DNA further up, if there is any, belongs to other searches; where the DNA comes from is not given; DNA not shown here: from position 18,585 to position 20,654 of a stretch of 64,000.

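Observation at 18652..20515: Single-gene low-GC island encoding a secreted NlpC/P60 peptidase whose N-domain is homologous to the neighbouring high-GC lipoprotein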

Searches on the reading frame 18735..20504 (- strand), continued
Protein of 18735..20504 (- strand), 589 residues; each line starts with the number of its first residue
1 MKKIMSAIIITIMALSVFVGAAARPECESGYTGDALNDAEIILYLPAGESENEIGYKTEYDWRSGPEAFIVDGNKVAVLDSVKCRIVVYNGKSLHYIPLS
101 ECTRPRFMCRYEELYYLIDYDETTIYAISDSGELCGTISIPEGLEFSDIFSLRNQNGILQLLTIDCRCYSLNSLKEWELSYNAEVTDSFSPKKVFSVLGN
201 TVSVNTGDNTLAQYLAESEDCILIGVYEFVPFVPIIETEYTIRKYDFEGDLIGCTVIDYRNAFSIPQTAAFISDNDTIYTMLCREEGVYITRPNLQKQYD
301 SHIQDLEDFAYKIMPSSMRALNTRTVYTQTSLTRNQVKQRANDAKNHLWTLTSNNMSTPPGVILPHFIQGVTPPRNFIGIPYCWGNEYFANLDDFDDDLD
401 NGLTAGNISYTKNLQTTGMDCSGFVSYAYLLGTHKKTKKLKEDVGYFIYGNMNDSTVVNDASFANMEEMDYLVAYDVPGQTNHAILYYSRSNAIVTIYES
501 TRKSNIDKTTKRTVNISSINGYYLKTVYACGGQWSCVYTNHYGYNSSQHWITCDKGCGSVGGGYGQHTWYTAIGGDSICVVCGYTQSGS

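Call 39: fold_search(model_id=the predicted structure, library=pdb)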
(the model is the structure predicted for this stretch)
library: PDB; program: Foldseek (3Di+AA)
matches with E <= 10: 1205; with E <= 0.001: 243
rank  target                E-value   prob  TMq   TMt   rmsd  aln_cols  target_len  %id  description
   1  8suc                  4.6e-09  1.00  0.30  0.56   7.2       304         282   14  NHL-2 NHL domain (released 2024-05-08)
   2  7qrv_A                9.4e-08  1.00  0.31  0.57   5.8       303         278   11  Crystal structure of NHL domain of TRIM2 (full C-terminal) (released 2022-05-04)
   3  7nyq_B                9.9e-08  1.00  0.29  0.56   7.3       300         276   12  Crystal structure of the Mei-P26 NHL domain (released 2022-05-04)
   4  3ott_B                1.2e-07  1.00  0.23  0.19  24.9       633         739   12  Crystal Structure of the extracellular domain of the putative one component system BT4673 from B. thetaiotaomicron (released 2011-08-10)
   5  7nyq_A                1.5e-07  1.00  0.31  0.60   5.5       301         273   12  Crystal structure of the Mei-P26 NHL domain (released 2022-05-04)
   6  4zlr_B                2.0e-07  1.00  0.27  0.51   9.1       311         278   13  Structure of the Brat-NHL domain bound to consensus RNA motif (released 2015-11-11)
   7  4zlr_A                2.5e-07  1.00  0.30  0.57   6.2       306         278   11  Structure of the Brat-NHL domain bound to consensus RNA motif (released 2015-11-11)
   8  7qrv_B                3.3e-07  1.00  0.29  0.56   6.0       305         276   11  Crystal structure of NHL domain of TRIM2 (full C-terminal) (released 2022-05-04)
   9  8ptf                  3.3e-07  1.00  0.24  0.37  11.8       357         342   12  The surface-exposed lipo-protein of BtuG2 in complex with cyanocobalamin. (released 2024-07-24)
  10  8bmz_A                4.3e-07  1.00  0.22  0.35   8.9       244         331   14  Bacteroides thetaiotaomicron surface lipoprotein BT1954 bound to adenosylcobalamin (released 2023-08-16)
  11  3s9j                  4.3e-07  1.00  0.29  0.43   8.4       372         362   11  Crystal structure of a member of duf4221 family (BVU_1028) from Bacteroides vulgatus atcc 8482 at 1.75 A resolution (released 2011-06-22)
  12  1q7f_B                5.6e-07  1.00  0.28  0.52   8.5       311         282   12  Brain Tumor NHL domain (released 2003-10-21)
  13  8ptd                  6.2e-07  1.00  0.23  0.35   9.9       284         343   12  The surface-exposed lipo-protein of BtuG1 in complex with cyanocobalamin. (released 2024-07-24)
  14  3dsm                  7.3e-07  1.00  0.22  0.36   8.8       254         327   13  Crystal structure of the surface layer protein BACUNI_02894 from Bacteroides uniformis, Northeast Structural Genomics Co (released 2008-09-09)
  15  1q7f_A                8.2e-07  1.00  0.29  0.54   7.8       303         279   12  Brain Tumor NHL domain (released 2003-10-21)
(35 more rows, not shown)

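Call 45: search_protein_families(library=ncbifam, proteins=[window:18735-20504:-, P0002, L011:3824-5923:+, L011:9929-11152:+], max_evalue=0.1)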
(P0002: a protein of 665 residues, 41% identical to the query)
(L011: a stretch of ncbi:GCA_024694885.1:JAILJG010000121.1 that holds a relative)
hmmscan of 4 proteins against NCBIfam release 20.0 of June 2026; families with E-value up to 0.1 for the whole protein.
window:18735-20504:- (589 aa): 1 family
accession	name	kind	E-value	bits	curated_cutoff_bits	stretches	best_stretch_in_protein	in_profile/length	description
NF053514.2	JUQZ_fam_ocin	equivalog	0.007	16.6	40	1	1-81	1-75/107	BLB8/JUQZ-1 family protein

P0002 (665 aa): 4 families
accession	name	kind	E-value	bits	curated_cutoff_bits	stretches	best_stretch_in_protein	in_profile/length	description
NF033743.1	NlpC_inact_RipD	exception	9.4e-05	22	215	1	380-434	46-104/181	NlpC/P60 family peptidoglycan-binding protein RipD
NF046048.1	NlpC_P60_DIP1281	equivalog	0.00041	19.3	517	1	378-433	461-508/587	DIP1281 family NlpC/P60 protein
NF033742.1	NlpC_p60_RipB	exception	0.0021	17.8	335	1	377-433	85-125/206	NlpC/P60 family peptidoglycan endopeptidase RipB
NF053514.2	JUQZ_fam_ocin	equivalog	0.051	13.8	40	0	1-29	1-29/107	BLB8/JUQZ-1 family protein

L011:3824-5923:+ (699 aa): 0 families

L011:9929-11152:+ (407 aa): 6 families
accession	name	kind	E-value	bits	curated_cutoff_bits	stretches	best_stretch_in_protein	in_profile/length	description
NF033187.0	internalin_J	exception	1.5e-11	43.3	1700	1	104-261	161-316/846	class 1 internalin InlJ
NF033190.2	inl_like_NEAT_1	exception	6.7e-07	28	1275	1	117-253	325-462/754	NEAT domain-containing leucine-rich repeat protein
NF053819.1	EF0750_LPXTG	subfamily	4.4e-06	27.1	47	1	343-402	39-105/105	EF2685/EF0750 family sortase-dependent surface protein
NF033189.1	internalin_A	exception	0.00012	20.6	1600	1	137-253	289-406/799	class 1 internalin InlA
NF033188.1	internalin_H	exception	0.00039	19.2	1050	1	116-248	137-271/548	InlH/InlC2 family class 1 internalin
NF041351.1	XopL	equivalog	0.027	13.2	500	1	150-210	197-261/497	type III secretion system leucine-rich repeat domain-containing effector XopL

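Call 46: search_protein_families(library=phrogs, proteins=[window:18735-20504:-, P0002], max_evalue=0.01)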
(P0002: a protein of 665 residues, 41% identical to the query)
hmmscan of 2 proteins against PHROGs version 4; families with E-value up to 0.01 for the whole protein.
window:18735-20504:- (589 aa): 0 families

P0002 (665 aa): 0 families

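Call 47: search_solved_structures(query=A3, max_evalue=1, show_alignments=2)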
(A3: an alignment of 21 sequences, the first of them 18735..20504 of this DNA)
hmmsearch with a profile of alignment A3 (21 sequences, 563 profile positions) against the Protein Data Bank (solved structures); distinct sequences matched with E-value up to 1: 28.
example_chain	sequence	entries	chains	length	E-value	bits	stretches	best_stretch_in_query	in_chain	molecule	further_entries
6ren_A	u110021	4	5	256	1e-12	50.6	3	65-132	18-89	3fPizza6-SH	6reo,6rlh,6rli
1rwi_B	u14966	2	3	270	3.5e-07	32.3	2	66-127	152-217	Serine/threonine-protein kinase pknD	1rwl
8pkr_A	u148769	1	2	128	1.9e-05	26.7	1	64-138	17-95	non-specific serine/threonine protein kinase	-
8er5_A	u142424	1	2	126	0.00014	23.8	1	423-480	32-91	NlpC/P60 domain-containing protein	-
7nyq_A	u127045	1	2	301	0.00032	22.6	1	70-137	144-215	Meiotic P26, isoform C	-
8pkq_A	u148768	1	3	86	0.00061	21.7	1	64-127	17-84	non-specific serine/threonine protein kinase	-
2xiv_A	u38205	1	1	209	0.015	17.1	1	420-479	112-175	HYPOTHETICAL INVASION PROTEIN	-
3pbc_A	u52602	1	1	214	0.015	17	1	420-479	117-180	INVASION PROTEIN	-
3ne0_A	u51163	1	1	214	0.015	17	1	420-479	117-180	Resuscitation promoting factor Interacting Protein A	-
4zlr_A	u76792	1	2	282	0.016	17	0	63-169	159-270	Brain tumor protein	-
1q7f_A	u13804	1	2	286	0.016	17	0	63-169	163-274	brain tumor CG10719-PA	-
5ex7_A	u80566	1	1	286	0.016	17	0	63-169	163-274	Brain tumor protein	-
2k1g_A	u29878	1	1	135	0.027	16.2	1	424-483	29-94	Lipoprotein spr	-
8xud_I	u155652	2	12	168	0.043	15.6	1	424-483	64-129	Murein DD-endopeptidase MepS/Murein LD-carboxypeptidase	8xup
3qqz_A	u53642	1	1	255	0.062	15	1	89-212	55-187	Putative uncharacterized protein yjiK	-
8suc_A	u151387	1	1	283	0.071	14.8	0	104-145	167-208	NHL (Ring finger b-box coiled coil) domain containing protein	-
6b8c_A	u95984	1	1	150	0.36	12.5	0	424-468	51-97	NLP/P60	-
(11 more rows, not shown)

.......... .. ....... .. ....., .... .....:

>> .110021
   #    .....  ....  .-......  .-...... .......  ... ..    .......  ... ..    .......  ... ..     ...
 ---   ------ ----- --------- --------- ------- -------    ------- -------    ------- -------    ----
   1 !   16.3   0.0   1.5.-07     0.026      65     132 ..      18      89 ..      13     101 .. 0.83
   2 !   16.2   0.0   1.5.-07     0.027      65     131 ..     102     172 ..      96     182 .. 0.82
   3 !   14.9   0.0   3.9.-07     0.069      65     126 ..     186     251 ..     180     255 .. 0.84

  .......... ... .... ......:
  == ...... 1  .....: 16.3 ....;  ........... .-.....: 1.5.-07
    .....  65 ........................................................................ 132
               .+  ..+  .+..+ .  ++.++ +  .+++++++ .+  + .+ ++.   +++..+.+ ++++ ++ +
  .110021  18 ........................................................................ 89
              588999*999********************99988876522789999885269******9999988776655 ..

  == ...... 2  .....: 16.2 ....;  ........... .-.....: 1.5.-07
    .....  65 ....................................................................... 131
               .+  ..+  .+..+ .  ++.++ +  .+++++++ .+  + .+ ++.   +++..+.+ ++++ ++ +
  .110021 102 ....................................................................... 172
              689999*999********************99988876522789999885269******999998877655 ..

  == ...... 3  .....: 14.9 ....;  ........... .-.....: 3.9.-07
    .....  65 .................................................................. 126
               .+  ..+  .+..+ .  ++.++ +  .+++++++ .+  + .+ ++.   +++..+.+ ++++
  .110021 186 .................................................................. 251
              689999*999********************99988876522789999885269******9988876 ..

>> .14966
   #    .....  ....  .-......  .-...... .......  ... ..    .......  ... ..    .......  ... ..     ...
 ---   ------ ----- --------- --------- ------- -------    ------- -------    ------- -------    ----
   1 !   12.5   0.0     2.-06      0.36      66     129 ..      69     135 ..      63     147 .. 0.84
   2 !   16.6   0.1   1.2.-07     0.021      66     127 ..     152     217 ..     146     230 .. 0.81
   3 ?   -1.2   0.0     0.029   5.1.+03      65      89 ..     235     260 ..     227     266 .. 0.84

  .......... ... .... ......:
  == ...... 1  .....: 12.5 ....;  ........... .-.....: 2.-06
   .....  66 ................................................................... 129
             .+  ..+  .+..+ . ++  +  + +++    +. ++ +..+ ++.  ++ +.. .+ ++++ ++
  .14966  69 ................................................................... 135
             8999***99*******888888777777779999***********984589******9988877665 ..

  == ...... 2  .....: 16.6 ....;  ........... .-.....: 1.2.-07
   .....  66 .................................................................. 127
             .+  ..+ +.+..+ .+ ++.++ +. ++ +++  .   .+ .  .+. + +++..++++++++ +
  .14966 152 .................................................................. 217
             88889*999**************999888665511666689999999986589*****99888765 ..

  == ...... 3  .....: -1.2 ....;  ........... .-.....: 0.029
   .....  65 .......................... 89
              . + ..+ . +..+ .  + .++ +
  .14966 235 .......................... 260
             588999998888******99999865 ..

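Call 48: find_encoding_contigs(protein=P0001, flank=6000, max_places=6)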
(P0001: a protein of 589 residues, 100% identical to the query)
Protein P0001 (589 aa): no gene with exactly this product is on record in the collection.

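Call 50: find_related_loci(query=A3, collection=genome_contigs, flank=6000)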
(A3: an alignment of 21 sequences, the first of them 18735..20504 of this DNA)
Query A3 (589 aa) in genome_contigs; peptide patterns used: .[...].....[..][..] (x = any residue, [..] = any of these).
599 stretches matched a pattern (row limit reached: there are more); 31 encode a relative of the query (tblastn E <= 1e-3); 31 distinct loci.
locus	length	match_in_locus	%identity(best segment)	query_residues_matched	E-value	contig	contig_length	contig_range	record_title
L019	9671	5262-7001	26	43-583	6e-32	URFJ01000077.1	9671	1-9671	uncultured Clostridiales bacterium isolate UMGS946 genome assembly, contig: NODE_3275_length_9671_cov_4.337815, whole ge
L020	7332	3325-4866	26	29-525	8e-27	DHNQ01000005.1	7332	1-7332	MAG TPA_asm: Dysgonomonas sp. UBA5412 UBA5412_contig_10680, whole genome shotgun sequence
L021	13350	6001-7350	25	64-534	1e-18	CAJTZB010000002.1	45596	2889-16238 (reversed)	MAG TPA_asm: uncultured Lachnospiraceae bacterium isolate MGBC123224 genome assembly, contig: MGBC123224.2, whole genome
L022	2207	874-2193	24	42-431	2e-18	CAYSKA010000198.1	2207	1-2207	MAG TPA_asm: uncultured Oscillospiraceae bacterium isolate SRP335695_co1_142 genome assembly, contig: NODE_26660_length_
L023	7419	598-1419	26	305-587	1e-15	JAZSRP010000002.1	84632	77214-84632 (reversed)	MAG: Eubacteriales bacterium isolate T1900044537_TS20190003.MAGScoT_cleanbin_000004 SGB_27_k141_2768163, whole genome sh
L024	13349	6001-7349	22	2-433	2e-15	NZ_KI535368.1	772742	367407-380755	Catonella morbi ATCC 51271 Scfld2, whole genome shotgun sequence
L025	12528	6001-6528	29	328-510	2e-12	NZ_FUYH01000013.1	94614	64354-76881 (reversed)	Caloramator quimbayensis strain USBA 833, whole genome shotgun sequence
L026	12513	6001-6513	29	332-509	4e-12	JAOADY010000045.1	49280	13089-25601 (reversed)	MAG: Caloramator sp. isolate SKW245 k141_1578521, whole genome shotgun sequence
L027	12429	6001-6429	32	332-459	8e-12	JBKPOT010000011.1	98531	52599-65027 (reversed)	MAG: Pseudomonadota bacterium isolate GS_HAYS_MAG_00007 GS_HAYS_000000235441, whole genome shotgun sequence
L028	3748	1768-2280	28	278-440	7e-12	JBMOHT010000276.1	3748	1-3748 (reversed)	MAG: Bacteroidota bacterium isolate Deming_bin.369 contig92949, whole genome shotgun sequence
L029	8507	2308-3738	22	66-522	1e-11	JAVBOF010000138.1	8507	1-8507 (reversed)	MAG: Eubacteriales bacterium isolate EPI_MAG_00101 c_000003252576, whole genome shotgun sequence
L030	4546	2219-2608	32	328-463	2e-11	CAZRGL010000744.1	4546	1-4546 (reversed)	MAG TPA_asm: uncultured Polyangiaceae bacterium isolate binchicken_co141_45 genome assembly, contig: NODE_62265_length_4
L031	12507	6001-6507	28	331-510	4e-11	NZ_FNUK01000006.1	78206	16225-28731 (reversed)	Caloramator fervidus strain DSM 5463, whole genome shotgun sequence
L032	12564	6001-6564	26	315-518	8e-11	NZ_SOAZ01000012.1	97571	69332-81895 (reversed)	Fonticella tunisiensis strain DSM 24455 Ga0244689_112, whole genome shotgun sequence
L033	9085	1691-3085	22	64-522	5e-10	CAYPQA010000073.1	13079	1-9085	MAG TPA_asm: uncultured Eubacteriales bacterium isolate SRP242652_co2_100 genome assembly, contig: NODE_5238_length_1307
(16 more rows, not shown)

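Call 51: find_related_loci(query=A3, collection=viral_contigs, flank=6000)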
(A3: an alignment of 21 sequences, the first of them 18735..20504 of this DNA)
Query A3 (589 aa) in viral_contigs; peptide patterns used: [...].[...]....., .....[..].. (x = any residue, [..] = any of these).
164 stretches matched a pattern, but none encodes a relative of the query by tblastn (E <= 1e-3).
